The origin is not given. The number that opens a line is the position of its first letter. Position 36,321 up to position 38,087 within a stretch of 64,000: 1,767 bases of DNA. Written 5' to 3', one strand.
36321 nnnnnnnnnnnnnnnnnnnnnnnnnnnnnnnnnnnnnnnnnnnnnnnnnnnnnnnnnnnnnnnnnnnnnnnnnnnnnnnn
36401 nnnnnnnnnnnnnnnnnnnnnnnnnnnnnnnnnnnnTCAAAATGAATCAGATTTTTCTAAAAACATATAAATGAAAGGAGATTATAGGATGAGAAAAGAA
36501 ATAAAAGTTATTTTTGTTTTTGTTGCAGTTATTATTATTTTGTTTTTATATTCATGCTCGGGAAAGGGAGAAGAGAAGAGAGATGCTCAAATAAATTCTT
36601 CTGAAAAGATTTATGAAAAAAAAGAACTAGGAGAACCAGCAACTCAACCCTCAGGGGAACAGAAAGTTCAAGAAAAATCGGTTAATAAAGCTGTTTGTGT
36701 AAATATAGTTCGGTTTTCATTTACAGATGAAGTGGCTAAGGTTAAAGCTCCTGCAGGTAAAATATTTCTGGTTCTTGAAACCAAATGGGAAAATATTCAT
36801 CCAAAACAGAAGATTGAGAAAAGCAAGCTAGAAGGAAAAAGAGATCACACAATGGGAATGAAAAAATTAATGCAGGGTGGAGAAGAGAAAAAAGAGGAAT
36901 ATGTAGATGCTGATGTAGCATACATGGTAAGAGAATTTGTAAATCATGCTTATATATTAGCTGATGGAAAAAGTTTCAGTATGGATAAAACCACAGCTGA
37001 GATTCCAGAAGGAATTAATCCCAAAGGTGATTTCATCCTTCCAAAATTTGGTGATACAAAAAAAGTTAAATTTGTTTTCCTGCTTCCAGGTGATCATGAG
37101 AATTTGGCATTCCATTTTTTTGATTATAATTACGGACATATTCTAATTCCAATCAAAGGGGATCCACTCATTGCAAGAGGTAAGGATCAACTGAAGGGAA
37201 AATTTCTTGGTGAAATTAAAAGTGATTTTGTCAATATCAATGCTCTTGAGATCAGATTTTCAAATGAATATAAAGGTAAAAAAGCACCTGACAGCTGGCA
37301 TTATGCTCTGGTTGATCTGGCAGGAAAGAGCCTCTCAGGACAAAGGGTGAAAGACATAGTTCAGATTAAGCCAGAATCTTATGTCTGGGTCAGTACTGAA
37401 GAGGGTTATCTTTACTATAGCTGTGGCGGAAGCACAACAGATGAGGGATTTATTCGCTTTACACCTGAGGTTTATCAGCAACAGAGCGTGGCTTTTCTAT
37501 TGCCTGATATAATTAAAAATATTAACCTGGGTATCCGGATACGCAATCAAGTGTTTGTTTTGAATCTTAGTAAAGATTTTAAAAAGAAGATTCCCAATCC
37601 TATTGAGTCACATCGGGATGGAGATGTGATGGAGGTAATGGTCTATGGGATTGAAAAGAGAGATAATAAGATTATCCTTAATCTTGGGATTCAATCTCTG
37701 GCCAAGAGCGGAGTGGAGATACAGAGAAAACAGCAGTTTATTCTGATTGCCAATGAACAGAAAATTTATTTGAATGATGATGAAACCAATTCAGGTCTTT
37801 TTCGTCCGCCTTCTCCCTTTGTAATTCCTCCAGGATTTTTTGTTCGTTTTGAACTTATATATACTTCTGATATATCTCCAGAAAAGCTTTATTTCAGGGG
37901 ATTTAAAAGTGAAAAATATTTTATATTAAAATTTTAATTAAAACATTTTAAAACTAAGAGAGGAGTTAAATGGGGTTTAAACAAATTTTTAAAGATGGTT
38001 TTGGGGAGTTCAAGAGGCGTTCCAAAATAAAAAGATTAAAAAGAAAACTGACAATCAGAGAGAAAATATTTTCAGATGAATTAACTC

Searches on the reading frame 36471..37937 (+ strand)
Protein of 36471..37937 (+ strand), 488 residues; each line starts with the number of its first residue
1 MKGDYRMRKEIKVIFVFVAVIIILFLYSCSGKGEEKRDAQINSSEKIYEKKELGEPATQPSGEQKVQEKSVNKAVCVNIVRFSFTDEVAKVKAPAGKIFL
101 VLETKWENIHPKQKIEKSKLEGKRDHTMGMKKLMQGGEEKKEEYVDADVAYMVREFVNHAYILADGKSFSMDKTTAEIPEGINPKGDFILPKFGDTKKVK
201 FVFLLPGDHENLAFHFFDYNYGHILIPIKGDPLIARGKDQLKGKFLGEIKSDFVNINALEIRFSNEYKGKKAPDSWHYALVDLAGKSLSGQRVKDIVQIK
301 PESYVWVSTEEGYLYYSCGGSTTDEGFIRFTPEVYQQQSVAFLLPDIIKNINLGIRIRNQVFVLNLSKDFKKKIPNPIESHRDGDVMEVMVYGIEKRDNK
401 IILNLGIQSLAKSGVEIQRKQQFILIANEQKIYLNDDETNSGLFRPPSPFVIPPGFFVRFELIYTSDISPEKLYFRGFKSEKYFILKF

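Call 4: search_protein_families(library=pfam, proteins=[window:36471-37937:+], max_evalue=0.1)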
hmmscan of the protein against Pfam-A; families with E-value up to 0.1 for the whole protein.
window:36471-37937:+ (488 aa): 0 families

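Call 5: search_protein_families(library=ncbifam, proteins=[window:36471-37937:+], max_evalue=0.1)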
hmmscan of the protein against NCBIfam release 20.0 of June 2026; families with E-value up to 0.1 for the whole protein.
window:36471-37937:+ (488 aa): 1 family
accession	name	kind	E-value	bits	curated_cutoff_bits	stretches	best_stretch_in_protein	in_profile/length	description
TIGR04313.1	aro_clust_Mycop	subfamily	0.057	13.1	40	1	7-90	1-74/296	aromatic motif membrane protein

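Call 7: search_protein_families(library=padloc, proteins=[window:36471-37937:+], max_evalue=0.01)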
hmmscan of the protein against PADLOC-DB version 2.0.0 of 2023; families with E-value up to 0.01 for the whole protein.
window:36471-37937:+ (488 aa): 0 families

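Call 20: find_homologous_proteins(query=window:36471-37937:+)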
Query window:36471-37937:+ (488 aa): 285 proteins with E <= 0.001 among 6739 candidates; the best 120 are listed.
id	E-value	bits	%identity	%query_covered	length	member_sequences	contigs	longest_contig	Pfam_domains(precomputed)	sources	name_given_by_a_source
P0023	0.0e+0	1040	94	100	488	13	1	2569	-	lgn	-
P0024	3.5e-286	967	89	99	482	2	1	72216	-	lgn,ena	-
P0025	8.2e-156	538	52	97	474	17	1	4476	-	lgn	-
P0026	1.7e-152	527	55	85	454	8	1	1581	-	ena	-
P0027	5.0e-152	525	55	86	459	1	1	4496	-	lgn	-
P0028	4.5e-150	519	50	96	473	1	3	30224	-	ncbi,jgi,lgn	-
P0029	3.0e-149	516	53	88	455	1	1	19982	-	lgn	-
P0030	7.4e-148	511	54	85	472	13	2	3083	-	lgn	-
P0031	1.9e-147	510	52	88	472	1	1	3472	-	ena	-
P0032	2.5e-147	510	53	85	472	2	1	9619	-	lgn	-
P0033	2.6e-147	510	54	85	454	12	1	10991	-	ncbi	ncbi:MAG: hypothetical protein WBF32_01860 [Candidatus Aminicenantaceae bacterium]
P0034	1.6e-146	507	53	84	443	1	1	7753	-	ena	-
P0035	3.0e-146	506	52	86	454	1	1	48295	-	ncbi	-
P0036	3.4e-146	506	53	87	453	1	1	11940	-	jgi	-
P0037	4.1e-146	506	53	86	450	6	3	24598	-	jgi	jgi:hypothetical protein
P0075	1.1e-141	491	52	87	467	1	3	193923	-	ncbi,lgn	-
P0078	1.3e-141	491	52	86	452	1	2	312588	-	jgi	jgi:hypothetical protein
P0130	7.0e-138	478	51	86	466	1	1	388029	-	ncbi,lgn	-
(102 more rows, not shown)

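Call 21: find_encoding_contigs(protein=P0078, flank=10000, max_places=1)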
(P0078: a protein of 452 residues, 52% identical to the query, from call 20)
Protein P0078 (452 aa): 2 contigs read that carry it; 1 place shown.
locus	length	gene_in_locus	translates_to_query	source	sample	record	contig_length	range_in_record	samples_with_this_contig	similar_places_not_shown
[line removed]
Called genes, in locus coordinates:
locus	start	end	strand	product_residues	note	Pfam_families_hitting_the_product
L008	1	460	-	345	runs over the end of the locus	PF01208:URO-D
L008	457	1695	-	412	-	PF01408:GFO_IDH_MocA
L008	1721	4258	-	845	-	PF01074:Glyco_hydro_38N, PF03065:Glyco_hydro_57 (weak), PF09261:Alpha-mann_mid, PF07748:Glyco_hydro_38C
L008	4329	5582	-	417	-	-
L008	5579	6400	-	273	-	-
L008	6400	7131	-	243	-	PF09365:DUF2461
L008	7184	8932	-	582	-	PF01081:Aldolase, PF00294:PfkB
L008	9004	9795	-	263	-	PF00106:adh_short, PF08659:KR (weak), PF13561:adh_short_C2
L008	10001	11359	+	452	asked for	-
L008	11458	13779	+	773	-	-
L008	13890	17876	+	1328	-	PF05735:TSP_C (faint), PF07738:Sad1_UNC (faint), PF00092:VWA, PF13519:VWA_2, PF00092:VWA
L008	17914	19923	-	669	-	PF00890:FAD_binding_2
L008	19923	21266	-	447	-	PF00724:Oxidored_FMN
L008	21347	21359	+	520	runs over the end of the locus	PF00221:Lyase_aromatic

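Call 22: find_encoding_contigs(protein=P0130, flank=10000, max_places=1)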
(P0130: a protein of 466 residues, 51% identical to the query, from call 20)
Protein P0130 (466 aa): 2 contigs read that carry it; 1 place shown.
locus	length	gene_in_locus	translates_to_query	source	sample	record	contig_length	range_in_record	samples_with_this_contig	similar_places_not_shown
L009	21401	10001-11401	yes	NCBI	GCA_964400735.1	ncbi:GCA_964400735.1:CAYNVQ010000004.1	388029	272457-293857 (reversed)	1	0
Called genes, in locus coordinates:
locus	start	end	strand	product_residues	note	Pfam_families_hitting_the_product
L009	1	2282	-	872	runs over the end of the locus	PF12704:MacB_PCD, PF02687:FtsX, PF12704:MacB_PCD, PF02687:FtsX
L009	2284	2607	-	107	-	PF03551:PadR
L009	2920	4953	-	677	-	-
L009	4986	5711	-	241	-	PF09365:DUF2461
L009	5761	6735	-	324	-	PF13354:Beta-lactamase2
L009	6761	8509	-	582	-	PF01081:Aldolase, PF00294:PfkB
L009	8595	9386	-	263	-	PF00106:adh_short, PF08659:KR, PF13561:adh_short_C2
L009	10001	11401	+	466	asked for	-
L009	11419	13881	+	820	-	-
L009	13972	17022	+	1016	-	PF04151:PPC (faint), PF13519:VWA_2 (weak)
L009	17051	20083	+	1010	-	PF04151:PPC (faint), PF18962:Por_Secre_tail (faint), PF13519:VWA_2 (weak)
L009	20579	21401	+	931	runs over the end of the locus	PF13620:CarboxypepD_reg, PF13715:CarbopepD_reg_2, PF07715:Plug (weak), PF25183:OMP_b-brl_4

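Call 23: find_encoding_contigs(protein=P0075, flank=10000, max_places=1)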
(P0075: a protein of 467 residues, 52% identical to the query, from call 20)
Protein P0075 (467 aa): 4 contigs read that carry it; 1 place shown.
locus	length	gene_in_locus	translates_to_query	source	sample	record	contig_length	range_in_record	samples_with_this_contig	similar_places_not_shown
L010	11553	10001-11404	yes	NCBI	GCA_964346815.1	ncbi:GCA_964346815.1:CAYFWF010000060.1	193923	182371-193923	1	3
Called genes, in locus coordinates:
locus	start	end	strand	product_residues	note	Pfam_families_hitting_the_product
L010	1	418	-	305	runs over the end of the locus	PF00480:ROK, PF01869:BcrAD_BadFG (weak)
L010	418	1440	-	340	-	PF01208:URO-D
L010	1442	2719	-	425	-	PF01408:GFO_IDH_MocA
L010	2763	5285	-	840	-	PF01074:Glyco_hydro_38N, PF03065:Glyco_hydro_57 (weak), PF09261:Alpha-mann_mid, PF07748:Glyco_hydro_38C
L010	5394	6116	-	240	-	PF09365:DUF2461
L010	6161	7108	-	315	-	PF13354:Beta-lactamase2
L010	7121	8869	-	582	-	PF01081:Aldolase, PF00294:PfkB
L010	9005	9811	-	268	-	PF00106:adh_short, PF08659:KR, PF13561:adh_short_C2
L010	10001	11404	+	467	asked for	-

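Call 32: search_solved_structures(query=A2, max_evalue=10)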
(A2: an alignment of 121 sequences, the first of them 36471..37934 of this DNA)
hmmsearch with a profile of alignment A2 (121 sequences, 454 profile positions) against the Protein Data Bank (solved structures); distinct sequences matched with E-value up to 10: 0.

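Call 42: find_related_loci(query=A2, collection=genome_contigs, flank=10000)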
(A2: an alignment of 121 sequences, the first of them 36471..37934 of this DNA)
Query A2 (488 aa) in genome_contigs; peptide patterns used: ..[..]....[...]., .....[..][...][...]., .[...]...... (x = any residue, [..] = any of these).
184 stretches matched a pattern; 54 encode a relative of the query (tblastn E <= 1e-3); 53 distinct loci.
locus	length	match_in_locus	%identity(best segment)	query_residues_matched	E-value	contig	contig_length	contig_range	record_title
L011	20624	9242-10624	50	19-487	5e-155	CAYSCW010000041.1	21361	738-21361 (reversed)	MAG TPA_asm: uncultured Eubacteriales bacterium isolate binchicken_co34_437 genome assembly, contig: NODE_3828_length_21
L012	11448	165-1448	52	61-486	6e-150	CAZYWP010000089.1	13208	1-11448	MAG TPA_asm: uncultured Eubacteriales bacterium isolate binchicken_co376_295 genome assembly, contig: NODE_5112_length_1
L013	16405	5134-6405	53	64-487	1e-149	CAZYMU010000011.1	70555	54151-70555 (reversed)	MAG TPA_asm: uncultured Eubacteriales bacterium isolate binchicken_co262_58 genome assembly, contig: NODE_246_length_705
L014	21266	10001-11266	51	67-486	6e-148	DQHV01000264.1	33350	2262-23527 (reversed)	MAG TPA_asm: Candidatus Aminicenantes bacterium isolate UBA8522 contig_2362, whole genome shotgun sequence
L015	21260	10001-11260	53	67-486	1e-147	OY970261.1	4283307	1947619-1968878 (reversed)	MAG: Candidatus Aminicenantes bacterium isolate MFD04408.bin.1.29 genome assembly, chromosome: 1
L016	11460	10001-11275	52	61-486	3e-147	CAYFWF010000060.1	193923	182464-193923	MAG TPA_asm: uncultured Eubacteriales bacterium isolate ERP108616_co1_236 genome assembly, contig: k119_256387, whole ge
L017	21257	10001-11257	51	67-486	8e-144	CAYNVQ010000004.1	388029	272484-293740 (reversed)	MAG TPA_asm: uncultured Eubacteriales bacterium isolate SRP323688_co1_275 genome assembly, contig: NODE_28_length_388029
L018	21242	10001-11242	54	68-481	1e-143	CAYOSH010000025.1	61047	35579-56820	MAG TPA_asm: uncultured Eubacteriales bacterium isolate SRP185410_co2_348 genome assembly, contig: NODE_405_length_61047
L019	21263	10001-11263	50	61-481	2e-143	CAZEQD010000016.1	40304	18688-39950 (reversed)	MAG TPA_asm: uncultured Eubacteriales bacterium isolate binchicken_co19_621 genome assembly, contig: NODE_1218_length_40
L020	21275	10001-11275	52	66-486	8e-143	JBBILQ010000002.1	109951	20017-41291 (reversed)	MAG: Candidatus Aminicenantes bacterium isolate RVF170221_bin_212 NODE_77_length_109951_cov_8.413382, whole genome shotg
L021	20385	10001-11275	51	62-486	3e-143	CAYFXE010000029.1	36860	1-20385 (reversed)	MAG TPA_asm: uncultured Eubacteriales bacterium isolate ERP108616_co2_523 genome assembly, contig: NODE_1321_length_3686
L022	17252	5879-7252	49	8-487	3e-142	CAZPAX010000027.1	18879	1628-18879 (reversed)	MAG TPA_asm: uncultured Eubacteriales bacterium isolate binchicken_co124_359 genome assembly, contig: NODE_1436_length_1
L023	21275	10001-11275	52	66-486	2e-142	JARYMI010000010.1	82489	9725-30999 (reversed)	MAG: Clostridiales bacterium isolate A05DMB-I-28 NODE_10_length_82489_cov_9.418216, whole genome shotgun sequence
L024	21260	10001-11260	51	67-486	3e-142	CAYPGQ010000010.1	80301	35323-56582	MAG TPA_asm: uncultured Eubacteriales bacterium isolate SRP068000_co1_174 genome assembly, contig: NODE_190_length_80301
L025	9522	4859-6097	50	68-481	5e-142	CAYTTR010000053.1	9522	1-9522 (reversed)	MAG TPA_asm: uncultured Eubacteriales bacterium isolate SRP141376_co1_376 genome assembly, contig: NODE_13051_length_952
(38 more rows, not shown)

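Call 46: predict_structure(alignment_id=A2)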
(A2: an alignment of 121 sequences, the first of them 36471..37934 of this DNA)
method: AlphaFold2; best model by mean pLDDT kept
length: 488 residues; sequences in the alignment: 121
mean_pLDDT: 84.3   pTM: 0.71
mean pLDDT of the five models: 84.3, 83.6, 82.9, 82.3, 82.1
residues with pLDDT >= 90: 286; 70-90: 118; 50-70: 33; < 50: 51
segments of 3 or more residues with pLDDT < 50: 2-4, 31-66, 124-126, 128-131, 133-137
pLDDT, mean of each block of 10 residues (from residue 1): 54 82 77 44 39 36 50 94 95 92 96 81 51 50 81 90 89 92 92 95 91 91 92 79 86 91 93 96 85 74 95 94 77 85 94 93 90 93 98 95 98 94 96 96 94 96 95 97 93
secondary structure, 60 per line:
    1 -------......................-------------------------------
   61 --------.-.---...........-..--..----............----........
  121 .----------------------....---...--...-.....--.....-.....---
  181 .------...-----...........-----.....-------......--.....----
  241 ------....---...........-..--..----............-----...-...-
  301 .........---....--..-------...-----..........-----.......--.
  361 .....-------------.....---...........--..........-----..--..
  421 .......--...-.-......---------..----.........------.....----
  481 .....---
elements in order: H8-29 E75-85 E97-108 E113-116 H117-121 E144-147 E151-153 E160-164 E167-171 H173-177 E188-190 E196-206 E212-216 E224-229 H232-236 E247-250 E254-264 E276-287 E297-299 H301-304 E305-309 E313-316 E328-330 E336-345 E351-357 E360-365 E379-383 E387-397 E400-409 H419-422 E423-427 E430-432 H436-441 E457-465 E472-476 E481-485

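Call 87: search_dna_similar(query=window:36471-37934:+, collection=plasmids, mode=protein, max_evalue=0.00001, max_rows=10)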
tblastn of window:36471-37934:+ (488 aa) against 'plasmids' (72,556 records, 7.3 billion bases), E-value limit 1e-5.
Records with a match: 1; places in all: 1; records where one place covers at least 80% of the query: 1.
Best place of each record, by identity: <60% 1.
By first word of the organism name: Indioceanicola 1.
By predicted mobility (MOB-suite, as given by PLSDB): non-mobilizable 1.
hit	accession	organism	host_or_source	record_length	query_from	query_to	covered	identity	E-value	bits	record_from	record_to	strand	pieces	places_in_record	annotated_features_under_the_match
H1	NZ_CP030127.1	Indioceanicola profundi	sediment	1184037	71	487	85%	28.6%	4e-46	179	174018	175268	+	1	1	none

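Call 88: get_annotated_region(hit=H1, flank=10000)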
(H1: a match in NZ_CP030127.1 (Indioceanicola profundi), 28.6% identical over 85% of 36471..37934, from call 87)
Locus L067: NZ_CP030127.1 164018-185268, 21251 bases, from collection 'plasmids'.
description: Indioceanicola profundi strain SCSIO 08040 plasmid unnamed1, complete sequence
organism: Indioceanicola profundi (NCBI taxid 2220096)
taxonomy: Bacteria; Pseudomonadota; Alphaproteobacteria; Rhodospirillales; Azospirillaceae; Indioceanicola; Indioceanicola profundi
host: -; source: sediment; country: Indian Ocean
typing (MOB-suite, as given by PLSDB): non-mobilizable
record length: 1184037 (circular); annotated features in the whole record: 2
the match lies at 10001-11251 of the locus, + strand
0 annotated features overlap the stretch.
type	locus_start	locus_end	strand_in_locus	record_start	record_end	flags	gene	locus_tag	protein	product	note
